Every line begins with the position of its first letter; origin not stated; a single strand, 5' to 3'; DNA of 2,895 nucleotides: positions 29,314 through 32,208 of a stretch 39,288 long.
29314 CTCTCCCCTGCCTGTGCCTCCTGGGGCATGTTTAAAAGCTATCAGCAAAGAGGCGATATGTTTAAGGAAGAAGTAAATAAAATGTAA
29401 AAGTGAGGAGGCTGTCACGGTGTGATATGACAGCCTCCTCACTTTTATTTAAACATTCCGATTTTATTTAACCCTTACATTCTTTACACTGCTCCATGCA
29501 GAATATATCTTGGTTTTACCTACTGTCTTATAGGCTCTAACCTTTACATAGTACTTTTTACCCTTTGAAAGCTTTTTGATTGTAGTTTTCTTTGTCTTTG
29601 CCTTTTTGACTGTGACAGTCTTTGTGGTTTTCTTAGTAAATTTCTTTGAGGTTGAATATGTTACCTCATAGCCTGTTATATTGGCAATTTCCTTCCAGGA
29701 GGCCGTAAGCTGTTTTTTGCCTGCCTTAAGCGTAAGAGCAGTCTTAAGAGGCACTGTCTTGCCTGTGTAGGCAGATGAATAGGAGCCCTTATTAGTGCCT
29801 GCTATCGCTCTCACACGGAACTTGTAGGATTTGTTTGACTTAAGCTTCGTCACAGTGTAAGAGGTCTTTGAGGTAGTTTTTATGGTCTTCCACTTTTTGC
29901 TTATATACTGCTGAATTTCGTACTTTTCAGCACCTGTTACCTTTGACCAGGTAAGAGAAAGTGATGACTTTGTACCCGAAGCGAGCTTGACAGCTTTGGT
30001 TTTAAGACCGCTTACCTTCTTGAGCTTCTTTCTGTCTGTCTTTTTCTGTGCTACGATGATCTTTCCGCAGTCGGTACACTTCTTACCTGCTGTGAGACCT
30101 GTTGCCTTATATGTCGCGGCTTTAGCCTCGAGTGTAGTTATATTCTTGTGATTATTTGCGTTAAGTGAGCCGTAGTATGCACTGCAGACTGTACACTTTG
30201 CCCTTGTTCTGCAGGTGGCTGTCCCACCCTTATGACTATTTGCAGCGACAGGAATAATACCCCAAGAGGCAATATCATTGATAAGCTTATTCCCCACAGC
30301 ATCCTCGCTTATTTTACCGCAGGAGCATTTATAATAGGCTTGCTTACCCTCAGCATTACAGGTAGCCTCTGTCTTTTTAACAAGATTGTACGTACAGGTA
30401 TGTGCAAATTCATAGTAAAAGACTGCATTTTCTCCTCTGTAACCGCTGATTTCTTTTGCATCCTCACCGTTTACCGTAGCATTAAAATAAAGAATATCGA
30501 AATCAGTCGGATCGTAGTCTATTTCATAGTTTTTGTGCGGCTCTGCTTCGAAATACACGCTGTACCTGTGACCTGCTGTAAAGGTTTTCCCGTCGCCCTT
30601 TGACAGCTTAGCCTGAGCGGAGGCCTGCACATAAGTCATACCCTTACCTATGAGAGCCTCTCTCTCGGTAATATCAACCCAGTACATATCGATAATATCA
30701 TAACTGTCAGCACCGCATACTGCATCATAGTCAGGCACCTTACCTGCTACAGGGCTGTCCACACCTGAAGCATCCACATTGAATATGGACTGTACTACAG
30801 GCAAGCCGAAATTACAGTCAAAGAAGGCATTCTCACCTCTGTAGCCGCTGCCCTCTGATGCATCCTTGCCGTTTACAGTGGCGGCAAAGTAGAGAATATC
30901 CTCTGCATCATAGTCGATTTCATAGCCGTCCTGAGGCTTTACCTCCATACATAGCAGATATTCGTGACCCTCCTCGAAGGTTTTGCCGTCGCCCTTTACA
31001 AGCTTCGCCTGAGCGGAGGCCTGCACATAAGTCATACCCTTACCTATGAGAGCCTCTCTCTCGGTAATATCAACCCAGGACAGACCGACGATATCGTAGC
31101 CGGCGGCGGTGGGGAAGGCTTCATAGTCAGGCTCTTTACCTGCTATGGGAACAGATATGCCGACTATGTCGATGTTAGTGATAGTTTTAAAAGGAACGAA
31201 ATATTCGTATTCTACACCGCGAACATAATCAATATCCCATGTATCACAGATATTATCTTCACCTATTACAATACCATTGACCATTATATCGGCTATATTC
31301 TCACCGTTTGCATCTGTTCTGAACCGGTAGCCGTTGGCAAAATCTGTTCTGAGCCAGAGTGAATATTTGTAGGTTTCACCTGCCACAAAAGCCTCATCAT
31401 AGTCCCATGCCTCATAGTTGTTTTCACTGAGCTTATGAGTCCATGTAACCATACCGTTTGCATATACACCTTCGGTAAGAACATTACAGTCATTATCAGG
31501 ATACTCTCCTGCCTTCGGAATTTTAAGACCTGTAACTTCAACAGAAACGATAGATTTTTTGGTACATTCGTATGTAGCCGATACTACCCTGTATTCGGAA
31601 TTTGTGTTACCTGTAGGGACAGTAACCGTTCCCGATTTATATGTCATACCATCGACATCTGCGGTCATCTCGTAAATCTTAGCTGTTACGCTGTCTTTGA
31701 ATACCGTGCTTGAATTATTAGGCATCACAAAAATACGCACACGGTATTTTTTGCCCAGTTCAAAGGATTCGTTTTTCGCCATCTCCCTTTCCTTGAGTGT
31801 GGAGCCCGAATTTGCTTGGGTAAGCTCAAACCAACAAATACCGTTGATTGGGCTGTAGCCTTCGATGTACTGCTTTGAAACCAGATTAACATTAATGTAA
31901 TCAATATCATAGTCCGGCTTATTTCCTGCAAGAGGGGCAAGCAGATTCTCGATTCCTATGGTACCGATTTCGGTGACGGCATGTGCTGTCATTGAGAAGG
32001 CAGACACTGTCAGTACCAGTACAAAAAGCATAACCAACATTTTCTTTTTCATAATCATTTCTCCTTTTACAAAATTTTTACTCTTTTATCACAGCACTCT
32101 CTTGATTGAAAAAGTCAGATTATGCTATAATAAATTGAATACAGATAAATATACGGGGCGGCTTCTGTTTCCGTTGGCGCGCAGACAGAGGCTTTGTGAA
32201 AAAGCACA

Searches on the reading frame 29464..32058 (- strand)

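Call 61: search_protein_families(library=pfam, proteins=[window:29464-32058:-], max_evalue=0.01)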
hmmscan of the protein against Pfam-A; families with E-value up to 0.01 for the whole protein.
window:29464-32058:- (864 aa): 6 families
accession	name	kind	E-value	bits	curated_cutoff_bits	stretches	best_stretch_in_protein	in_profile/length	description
PF00041.27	fn3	-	1.8e-16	60.5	25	2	691-764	7-81/84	Fibronectin type III domain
PF25788.1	Ig_Rha78A_N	-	1.4e-05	25.7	27.4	1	792-858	28-99/105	Rha78A-like, N-terminal immunoglobulin domain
PF16656.11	Pur_ac_phosph_N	-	2e-05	25.5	30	1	773-859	4-89/93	Purple acid Phosphatase, N-terminal domain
PF21910.2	GH85_C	-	8e-05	23.4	27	1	685-752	4-77/95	GH85 endohexosaminidases, C-terminal domain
PF10179.15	NDNF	-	0.00016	22.2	27.3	1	694-768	51-123/127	Neuron-derived neurotrophic factor, first Fn(III) domain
PF25059.1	FN3_DSCAM-DSCAML_C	-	0.00035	21.3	39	1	793-850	19-72/89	DSCAM/DSCAML C-terminal Fn3-like domain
